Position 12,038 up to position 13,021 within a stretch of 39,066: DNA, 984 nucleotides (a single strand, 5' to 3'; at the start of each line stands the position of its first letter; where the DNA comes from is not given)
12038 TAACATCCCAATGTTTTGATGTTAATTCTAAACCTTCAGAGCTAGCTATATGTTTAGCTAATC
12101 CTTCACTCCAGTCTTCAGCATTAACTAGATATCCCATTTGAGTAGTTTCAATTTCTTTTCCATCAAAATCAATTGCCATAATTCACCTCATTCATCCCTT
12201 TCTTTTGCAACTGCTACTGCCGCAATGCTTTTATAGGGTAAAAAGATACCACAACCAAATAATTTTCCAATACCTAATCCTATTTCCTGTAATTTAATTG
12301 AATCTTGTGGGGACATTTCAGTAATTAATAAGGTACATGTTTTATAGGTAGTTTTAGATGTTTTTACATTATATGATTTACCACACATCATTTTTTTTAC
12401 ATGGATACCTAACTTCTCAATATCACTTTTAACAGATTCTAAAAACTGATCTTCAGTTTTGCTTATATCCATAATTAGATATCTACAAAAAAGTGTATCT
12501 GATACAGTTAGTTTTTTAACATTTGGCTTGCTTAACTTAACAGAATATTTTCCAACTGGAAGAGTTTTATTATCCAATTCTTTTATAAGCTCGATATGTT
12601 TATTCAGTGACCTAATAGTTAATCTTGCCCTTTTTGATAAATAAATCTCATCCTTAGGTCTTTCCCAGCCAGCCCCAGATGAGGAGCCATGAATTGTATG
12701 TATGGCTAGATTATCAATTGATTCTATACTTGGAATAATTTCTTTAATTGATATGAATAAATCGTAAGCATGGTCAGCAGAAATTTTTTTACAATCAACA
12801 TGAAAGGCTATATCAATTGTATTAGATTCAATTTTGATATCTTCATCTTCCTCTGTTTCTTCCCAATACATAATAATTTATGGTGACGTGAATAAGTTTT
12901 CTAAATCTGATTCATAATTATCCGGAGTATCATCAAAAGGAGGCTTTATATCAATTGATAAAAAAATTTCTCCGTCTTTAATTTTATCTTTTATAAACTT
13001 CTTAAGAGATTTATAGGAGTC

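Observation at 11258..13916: Six-gene operon divergent from dsrA: TauD-type dioxygenase, orphan Cas6/Cmx6-like RAMP protein, cysteine-less DsrC paralogue and three unplaceable small proteins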

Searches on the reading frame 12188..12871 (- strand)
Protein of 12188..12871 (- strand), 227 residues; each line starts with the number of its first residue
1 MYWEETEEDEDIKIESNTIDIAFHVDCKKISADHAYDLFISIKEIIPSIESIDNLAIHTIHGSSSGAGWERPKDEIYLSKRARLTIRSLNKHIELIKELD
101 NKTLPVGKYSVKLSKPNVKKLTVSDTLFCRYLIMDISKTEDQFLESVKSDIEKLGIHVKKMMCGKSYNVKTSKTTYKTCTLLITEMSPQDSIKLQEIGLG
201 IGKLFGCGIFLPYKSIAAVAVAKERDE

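Call 3: search_protein_families(library=pfam, proteins=[window:12188-12871:-], max_evalue=0.1)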
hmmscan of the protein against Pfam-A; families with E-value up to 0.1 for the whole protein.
window:12188-12871:- (227 aa): 2 families
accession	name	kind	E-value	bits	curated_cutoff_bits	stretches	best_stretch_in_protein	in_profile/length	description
PF09559.15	Cas6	-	1.4e-50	172.4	26.7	1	19-214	1-190/191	Cas6 Crispr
PF22403.1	DUF6981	-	0.092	13.1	26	0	16-34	25-43/84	Domain of unknown function (DUF6981)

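Call 4: search_protein_families(library=ncbifam, proteins=[window:12188-12871:-], max_evalue=0.1)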
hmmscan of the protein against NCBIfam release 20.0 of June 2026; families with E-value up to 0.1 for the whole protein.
window:12188-12871:- (227 aa): 2 families
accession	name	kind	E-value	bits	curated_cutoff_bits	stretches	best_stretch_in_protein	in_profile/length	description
TIGR02807.1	cas6_cmx6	equivalog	3e-30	105.6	98.85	1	17-212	2-197/197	type I-MYXAN CRISPR-associated protein Cas6/Cmx6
NF038162.1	RtcB_rel_intein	exception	0.015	13.2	1150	1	66-203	194-334/961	intein-containing RtcB family protein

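Call 8: find_homologous_proteins(query=window:12188-12871:-, max_evalue=0.001)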
Query window:12188-12871:- (227 aa): 95 proteins with E <= 0.001 among 365 candidates.
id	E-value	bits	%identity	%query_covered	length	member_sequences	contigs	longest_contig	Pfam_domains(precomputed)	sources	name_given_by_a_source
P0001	1.9e-143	493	99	100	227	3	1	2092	PF09559.16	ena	-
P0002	9.7e-111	387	99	79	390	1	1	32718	PF04333.19,PF09559.16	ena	-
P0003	4.2e-80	286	57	100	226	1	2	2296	PF09559.16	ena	-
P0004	3.2e-79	284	56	100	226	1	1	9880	PF09559.16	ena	-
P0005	1.2e-77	278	58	97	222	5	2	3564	PF09559.16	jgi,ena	jgi:CRISPR-associated protein Cas6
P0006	1.9e-77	278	54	100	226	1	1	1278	PF09559.16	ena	-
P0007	6.8e-77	276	57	97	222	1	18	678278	PF09559.16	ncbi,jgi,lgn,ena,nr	ncbi:MAG: type I-MYXAN CRISPR-associated protein Cas6/Cmx6 [Gammaproteobacteria bacterium]|jgi:CRISP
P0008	1.7e-76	275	55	100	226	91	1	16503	PF09559.16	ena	-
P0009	2.2e-76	274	56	100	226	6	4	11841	PF09559.16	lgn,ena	-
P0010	5.3e-76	273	56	97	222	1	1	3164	PF09559.16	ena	-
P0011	7.4e-76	273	52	100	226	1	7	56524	PF09559.16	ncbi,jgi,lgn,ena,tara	tara:strand:+ start:300 stop:980 length:681 start_codon:yes stop_codon:yes gene_type:complete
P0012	1.1e-75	272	55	99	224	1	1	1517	PF09559.16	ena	-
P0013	1.1e-75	272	52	100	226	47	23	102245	PF09559.16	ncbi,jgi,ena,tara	tara:strand:+ start:7137 stop:7817 length:681 start_codon:yes stop_codon:yes gene_type:complete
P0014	1.1e-75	272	53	100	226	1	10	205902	PF09559.16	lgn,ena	-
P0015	2.2e-75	271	53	100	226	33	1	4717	PF09559.16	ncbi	-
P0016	2.2e-74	268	54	98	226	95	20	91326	PF09559.16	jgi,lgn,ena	jgi:CRISPR-associated protein Cas6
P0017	1.0e-73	266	52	98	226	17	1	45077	PF09559.16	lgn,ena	-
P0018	2.9e-73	264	51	100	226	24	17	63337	PF09559.16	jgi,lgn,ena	-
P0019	5.4e-73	263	52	98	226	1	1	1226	PF09559.16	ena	-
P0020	6.5e-73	263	52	98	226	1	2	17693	PF09559.16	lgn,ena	-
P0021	1.5e-72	262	53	98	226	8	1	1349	PF09559.16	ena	-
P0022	1.7e-72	262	51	98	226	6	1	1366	PF09559.16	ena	-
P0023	2.1e-72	261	54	100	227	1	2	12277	PF09559.16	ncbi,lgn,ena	-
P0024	6.5e-72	260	53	98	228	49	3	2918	PF09559.16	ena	-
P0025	9.2e-72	259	52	98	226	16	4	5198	PF09559.16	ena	-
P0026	1.8e-71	258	51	98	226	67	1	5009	PF09559.16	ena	-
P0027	2.0e-71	258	54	99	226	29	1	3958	PF09559.16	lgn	-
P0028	2.4e-71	258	51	98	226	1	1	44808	PF09559.16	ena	-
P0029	2.6e-71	258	51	100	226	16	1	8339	PF09559.16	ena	-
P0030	4.2e-71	257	51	98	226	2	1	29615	PF09559.16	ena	-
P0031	1.1e-70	256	51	98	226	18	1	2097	PF09559.16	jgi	-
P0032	3.5e-70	254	51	98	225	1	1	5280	PF09559.16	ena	-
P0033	4.8e-70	254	54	99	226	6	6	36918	PF09559.16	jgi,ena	-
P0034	7.7e-70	253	50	98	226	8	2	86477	PF09559.16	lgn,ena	-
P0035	3.1e-69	251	50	98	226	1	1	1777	PF09559.16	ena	-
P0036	4.0e-68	247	50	98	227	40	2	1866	PF09559.16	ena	-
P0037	4.8e-66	240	52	99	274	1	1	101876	PF09559.16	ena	-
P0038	4.5e-65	237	52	97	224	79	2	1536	PF09559.16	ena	-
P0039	2.5e-55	205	50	85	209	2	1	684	PF09559.16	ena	-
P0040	2.9e-54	202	53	76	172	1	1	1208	PF09559.16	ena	-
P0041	2.3e-49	186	41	97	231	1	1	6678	PF09559.16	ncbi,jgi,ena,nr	ncbi:MAG: type I-MYXAN CRISPR-associated protein Cas6/Cmx6 [Gammaproteobacteria bacterium]|nr:type I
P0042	1.4e-46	177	38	97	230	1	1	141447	PF09559.16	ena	-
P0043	2.0e-44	170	38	99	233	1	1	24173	PF09559.16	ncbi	-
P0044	1.5e-43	167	50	67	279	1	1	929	PF09559.16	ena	-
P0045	3.8e-43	166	37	99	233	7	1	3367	PF09559.16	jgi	-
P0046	4.9e-43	165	34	99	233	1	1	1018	PF09559.16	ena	-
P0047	2.4e-41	160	34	99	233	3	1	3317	PF09559.16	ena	-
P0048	6.9e-41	158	38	96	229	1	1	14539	PF09559.16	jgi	jgi:CRISPR-associated protein Cas6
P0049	7.6e-41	158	37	95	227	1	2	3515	PF09559.16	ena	-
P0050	1.9e-40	157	37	99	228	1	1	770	PF09559.16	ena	-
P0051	1.9e-40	157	40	96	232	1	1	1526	PF09559.16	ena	-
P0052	2.1e-39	153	33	99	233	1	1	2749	PF09559.16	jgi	-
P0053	7.7e-39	152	38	97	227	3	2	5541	PF09559.16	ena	-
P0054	1.3e-38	151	36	97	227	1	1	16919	PF09559.16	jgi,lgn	-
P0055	2.7e-36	143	37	96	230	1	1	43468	PF09559.16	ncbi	-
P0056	3.0e-36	143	33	97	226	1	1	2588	PF09559.16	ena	-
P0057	1.1e-35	141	33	97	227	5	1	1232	PF09559.16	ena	-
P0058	5.8e-35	139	36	98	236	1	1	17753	PF09559.16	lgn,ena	-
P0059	3.5e-34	136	38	99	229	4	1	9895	PF09559.16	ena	-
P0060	1.1e-33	135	36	96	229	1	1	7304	PF09559.16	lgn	-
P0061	2.1e-32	131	35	98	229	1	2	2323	PF09559.16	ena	-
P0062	3.9e-32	130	50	53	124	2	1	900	PF09559.16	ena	-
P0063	4.5e-32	129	33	96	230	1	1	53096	PF09559.16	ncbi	-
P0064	5.8e-32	129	50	56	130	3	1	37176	PF09559.16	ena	-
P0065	7.5e-32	129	33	97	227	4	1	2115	PF09559.16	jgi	jgi:CRISPR-associated protein Cas6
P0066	1.4e-31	128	36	99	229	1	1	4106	PF09559.16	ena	-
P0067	2.4e-31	127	34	96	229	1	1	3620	PF09559.16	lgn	-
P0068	4.2e-31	126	34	96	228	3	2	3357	PF09559.16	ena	-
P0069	5.7e-31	126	34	96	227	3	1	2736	PF09559.16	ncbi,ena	-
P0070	1.0e-30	125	35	96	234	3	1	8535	PF09559.16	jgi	-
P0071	1.7e-30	124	34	96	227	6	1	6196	PF09559.16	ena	-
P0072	2.6e-30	124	34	96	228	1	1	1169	PF09559.16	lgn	-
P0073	9.7e-30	122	34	96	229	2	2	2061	PF09559.16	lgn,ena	-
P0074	1.4e-28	118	33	98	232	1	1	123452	PF09559.16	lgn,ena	-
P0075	1.7e-27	115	33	96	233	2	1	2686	PF09559.16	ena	-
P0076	9.1e-27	112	35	96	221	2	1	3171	PF09559.16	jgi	-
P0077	4.3e-17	80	32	93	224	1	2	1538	PF09559.16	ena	-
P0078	1.0e-15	76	32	86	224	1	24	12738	PF09559.16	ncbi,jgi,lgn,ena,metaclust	jgi:CRISPR-associated protein Cas6|metaclust:\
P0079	6.0e-15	73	31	86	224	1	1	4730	PF09559.16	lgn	-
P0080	1.6e-14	72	33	93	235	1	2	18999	PF09559.16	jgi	jgi:CRISPR-associated protein Cas6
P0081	1.6e-14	72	27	90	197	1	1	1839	PF09559.16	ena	-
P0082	1.9e-14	72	29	94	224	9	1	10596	PF09559.16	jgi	jgi:CRISPR-associated protein Cas6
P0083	1.3e-13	69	30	86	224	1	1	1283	PF09559.16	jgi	jgi:CRISPR-associated protein Cas6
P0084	1.4e-13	69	32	85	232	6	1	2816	PF09559.16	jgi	jgi:CRISPR-associated protein Cas6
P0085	1.0e-12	66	29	85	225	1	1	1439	PF09559.16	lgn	-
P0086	1.1e-12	66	29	85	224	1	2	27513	PF09559.16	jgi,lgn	jgi:CRISPR-associated endonuclease/helicase Cas3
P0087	1.5e-11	62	27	86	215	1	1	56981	PF09559.16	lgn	-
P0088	5.5e-11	61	27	91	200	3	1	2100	PF09559.16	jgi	-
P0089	1.3e-10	59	30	64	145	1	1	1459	PF09559.16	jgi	-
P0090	8.6e-10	57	29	87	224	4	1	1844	PF09559.16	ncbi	-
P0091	1.6e-9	56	27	85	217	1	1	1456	PF09559.16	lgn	-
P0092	4.2e-9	54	27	85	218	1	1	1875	PF09559.16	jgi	jgi:CRISPR-associated protein Cas6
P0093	2.2e-8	52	28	87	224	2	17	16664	PF09559.16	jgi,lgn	jgi:CRISPR-associated protein Cas6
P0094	1.7e-7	49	27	85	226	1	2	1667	PF09559.16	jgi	jgi:CRISPR-associated endonuclease/helicase Cas3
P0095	6.8e-7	47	25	86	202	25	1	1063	PF09559.16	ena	-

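Call 11: find_related_loci(query=A2, collection=genome_contigs, flank=10000)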
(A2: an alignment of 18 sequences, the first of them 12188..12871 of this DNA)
Query A2 (227 aa) in genome_contigs; peptide patterns used: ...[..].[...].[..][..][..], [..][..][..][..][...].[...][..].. (x = any residue, [..] = any of these).
600 stretches matched a pattern (row limit reached: there are more); 575 encode a relative of the query (tblastn E <= 1e-3); the best 80 are kept; 80 distinct loci.
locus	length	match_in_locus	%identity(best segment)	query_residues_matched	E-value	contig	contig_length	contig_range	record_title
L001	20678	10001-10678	51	1-226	4e-79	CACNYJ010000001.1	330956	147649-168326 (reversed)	MAG: uncultured Thiothrix sp. isolate AH-287-I11 genome assembly, contig: AH-287-I11_NODE_1, whole genome shotgun sequen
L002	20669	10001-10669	52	1-223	8e-79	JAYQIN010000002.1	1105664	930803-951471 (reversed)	MAG: Thiothrix sp. isolate SD4487_NP_metabat_bins_2.tsv.828 contig_9353_pilon, whole genome shotgun sequence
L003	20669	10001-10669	53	1-223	1e-77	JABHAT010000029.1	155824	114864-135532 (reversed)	MAG: Gammaproteobacteria bacterium isolate SI036_bin62 k141_787646, whole genome shotgun sequence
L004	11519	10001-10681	54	1-226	6e-78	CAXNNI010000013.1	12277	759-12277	MAG: Gammaproteobacteria bacterium isolate AH-03may19-192 genome assembly, contig: AH-03may19-C9906, whole genome shotgu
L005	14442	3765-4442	51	1-226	1e-77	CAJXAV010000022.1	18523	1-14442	MAG TPA_asm: uncultured Gammaproteobacteria bacterium isolate ERR598965_bin.33_MetaBAT_v2.12.1_MAG genome assembly, cont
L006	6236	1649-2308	35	1-216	2e-58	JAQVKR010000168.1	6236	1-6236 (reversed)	MAG: Gammaproteobacteria bacterium isolate STE_91 NODE_36287_length_6236_cov_2.965297_Sandtown_E, whole genome shotgun s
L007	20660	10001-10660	57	1-220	4e-82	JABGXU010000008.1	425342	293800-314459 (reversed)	MAG: Gammaproteobacteria bacterium isolate SI034_bin82 k141_2453665, whole genome shotgun sequence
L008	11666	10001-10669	36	1-219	4e-52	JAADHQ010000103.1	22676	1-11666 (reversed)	MAG: Gammaproteobacteria bacterium isolate M_MetaBat.2 contig-127_3034, whole genome shotgun sequence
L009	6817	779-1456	37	1-224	5e-52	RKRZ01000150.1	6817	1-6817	MAG: Gammaproteobacteria bacterium isolate PNGco_C_binVS27 scaffold_2327, whole genome shotgun sequence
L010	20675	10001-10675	39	1-224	7e-52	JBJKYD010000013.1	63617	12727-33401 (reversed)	MAG: Gammaproteobacteria bacterium isolate LRMED-302 Gammaproteobacteria-LRMED-302-C13, whole genome shotgun sequence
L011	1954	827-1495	38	1-219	2e-52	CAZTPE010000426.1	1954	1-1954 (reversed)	MAG TPA_asm: uncultured Ectothiorhodospiraceae bacterium isolate SRP128015_co1_67 genome assembly, contig: NODE_127527_l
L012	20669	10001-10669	40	3-224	2e-51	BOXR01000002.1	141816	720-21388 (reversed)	MAG: Ectothiorhodospiraceae bacterium CM1_5m.P53 DNA, sequence2, whole genome shotgun sequence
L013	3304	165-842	37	1-224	4e-51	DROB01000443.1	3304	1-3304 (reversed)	MAG TPA_asm: Gammaproteobacteria bacterium isolate HyVt-525 HyVt-525_k145_899960, whole genome shotgun sequence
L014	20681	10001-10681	37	1-225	2e-51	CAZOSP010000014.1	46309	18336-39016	MAG TPA_asm: uncultured Thiomargarita sp. isolate SRP141376_co5_251 genome assembly, contig: NODE_1738_length_46309_cov_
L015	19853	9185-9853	37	1-219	6e-51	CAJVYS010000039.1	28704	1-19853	MAG TPA_asm: uncultured Gammaproteobacteria bacterium isolate DRR093004_bin.26_MetaBAT_v2.12.1_MAG genome assembly, cont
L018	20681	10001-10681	36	1-225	1e-50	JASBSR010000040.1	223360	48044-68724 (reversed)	MAG: Gammaproteobacteria bacterium isolate BWSM_144 k141_2445088, whole genome shotgun sequence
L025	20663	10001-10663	37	2-219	6e-50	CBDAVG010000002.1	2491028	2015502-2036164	MAG: uncultured candidatus Porisulfidus sp. isolate b077468b-a020-405f-b790-8ad8e597f481 genome assembly, contig: contig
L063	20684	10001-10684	35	1-222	1e-47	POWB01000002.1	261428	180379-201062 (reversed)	MAG: Halochromatium sp. isolate A10 NODE_2_length_261428_cov_11.493971, whole genome shotgun sequence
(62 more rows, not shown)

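Call 43: predict_structure(alignment_id=A2)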
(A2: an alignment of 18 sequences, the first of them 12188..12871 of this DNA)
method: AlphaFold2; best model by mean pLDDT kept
length: 227 residues; sequences in the alignment: 18
mean_pLDDT: 85.0   pTM: 0.81
mean pLDDT of the five models: 85.0, 85.0, 84.8, 84.4, 84.0
residues with pLDDT >= 90: 155; 70-90: 36; 50-70: 10; < 50: 26
segments of 3 or more residues with pLDDT < 50: 1-11, 215-227
pLDDT, mean of each block of 10 residues (from residue 1): 35 79 96 95 97 94 59 81 96 98 97 97 92 89 93 92 89 92 93 94 94 55 34
secondary structure, 60 per line:
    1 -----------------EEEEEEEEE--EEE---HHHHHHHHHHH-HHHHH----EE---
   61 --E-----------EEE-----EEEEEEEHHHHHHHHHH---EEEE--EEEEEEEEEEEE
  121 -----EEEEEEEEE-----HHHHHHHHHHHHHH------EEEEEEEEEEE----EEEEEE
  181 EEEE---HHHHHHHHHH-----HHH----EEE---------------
elements in order: E18-26 E29-31 H35-45 H47-51 E75-77 E83-89 H90-99 E103-106 E109-120 E126-134 H140-153 E160-170 E175-184 H188-197 E210-212

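Call 46: search_solved_structures(query=A1, max_evalue=1, show_alignments=2)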
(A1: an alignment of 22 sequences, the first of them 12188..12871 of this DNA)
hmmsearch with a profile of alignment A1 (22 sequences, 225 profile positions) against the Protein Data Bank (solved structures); distinct sequences matched with E-value up to 1: 1.
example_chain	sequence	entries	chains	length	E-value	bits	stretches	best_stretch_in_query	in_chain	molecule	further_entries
8fcj_B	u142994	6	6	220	6.1e-43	150.2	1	15-219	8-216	Type I-B CRISPR-associated protein Cas6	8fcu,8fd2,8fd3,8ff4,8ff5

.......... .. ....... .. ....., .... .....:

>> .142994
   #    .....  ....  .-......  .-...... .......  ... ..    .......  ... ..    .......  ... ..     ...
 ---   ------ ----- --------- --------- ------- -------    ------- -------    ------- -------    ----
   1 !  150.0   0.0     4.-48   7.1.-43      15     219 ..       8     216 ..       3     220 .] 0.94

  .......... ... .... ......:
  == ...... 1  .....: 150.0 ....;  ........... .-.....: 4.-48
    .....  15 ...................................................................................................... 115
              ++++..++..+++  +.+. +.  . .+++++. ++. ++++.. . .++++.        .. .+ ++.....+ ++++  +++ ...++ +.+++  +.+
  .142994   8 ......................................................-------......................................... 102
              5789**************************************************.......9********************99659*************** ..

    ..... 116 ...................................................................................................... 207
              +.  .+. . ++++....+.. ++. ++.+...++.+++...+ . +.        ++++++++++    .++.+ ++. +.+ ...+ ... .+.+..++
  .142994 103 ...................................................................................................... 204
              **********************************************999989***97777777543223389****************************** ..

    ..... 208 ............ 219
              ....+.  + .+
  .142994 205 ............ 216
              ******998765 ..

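Call 47: fold_search(model_id=the predicted structure, library=pdb)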
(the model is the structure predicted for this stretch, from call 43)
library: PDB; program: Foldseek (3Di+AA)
matches with E <= 10: 1429; with E <= 0.001: 49
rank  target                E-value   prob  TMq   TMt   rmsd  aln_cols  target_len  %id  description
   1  8fcj_B                6.5e-18  1.00  0.79  0.83   1.8       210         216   24  Cryo-EM structure of Cascade-DNA (P23) complex in type I-B CAST system (released 2023-08-09)
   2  8fcu_B                8.7e-18  1.00  0.77  0.82   2.1       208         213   25  Cryo-EM structure of Cascade-DNA-TniQ-TnsC complex in type I-B CAST system (released 2023-08-09)
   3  5yi6_A                3.3e-10  1.00  0.67  0.64   4.8       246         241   14  CRISPR associated protein Cas6 (released 2018-09-12)
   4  5yi6_D                8.5e-10  1.00  0.63  0.60   5.2       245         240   16  CRISPR associated protein Cas6 (released 2018-09-12)
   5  5yi6_B                5.1e-09  1.00  0.60  0.58   5.5       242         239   14  CRISPR associated protein Cas6 (released 2018-09-12)
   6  3i4h                  1.1e-08  1.00  0.59  0.58   4.9       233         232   11  Crystal structure of Cas6 in Pyrococcus furiosus (released 2009-09-22)
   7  2y8w_A                6.3e-08  1.00  0.48  0.50   6.0       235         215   10  Structure of CRISPR endoribonuclease Cse3 bound to 20 nt RNA (released 2011-05-18)
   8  3pkm_X                7.5e-08  1.00  0.58  0.57   5.3       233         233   11  Crystal structure of Cas6 with its substrate RNA (released 2011-03-09)
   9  3qjj_B                1.2e-07  1.00  0.56  0.54   5.7       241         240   12  One RAMP protein binding different RNA substrates (released 2012-02-08)
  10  3qjj_A                2.9e-07  1.00  0.58  0.55   5.8       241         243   12  One RAMP protein binding different RNA substrates (released 2012-02-08)
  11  3pkm_A                3.0e-07  1.00  0.61  0.60   4.7       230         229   12  Crystal structure of Cas6 with its substrate RNA (released 2011-03-09)
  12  2y9h_I                3.0e-07  1.00  0.49  0.55   5.9       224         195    9  Structure A of CRISPR endoribonuclease Cse3 bound to 19 nt RNA (released 2011-05-18)
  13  3ufc                  4.0e-07  1.00  0.63  0.59   5.1       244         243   13  Characterization of a Cas6-related gene from Pyrococcus furiosus (released 2012-03-21)
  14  2y9h_A                5.1e-07  1.00  0.48  0.50   6.0       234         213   10  Structure A of CRISPR endoribonuclease Cse3 bound to 19 nt RNA (released 2011-05-18)
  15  2y8y_A                5.7e-07  1.00  0.50  0.55   6.0       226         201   11  Structure B of CRISPR endoribonuclease Cse3 bound to 19 nt RNA (released 2011-05-18)
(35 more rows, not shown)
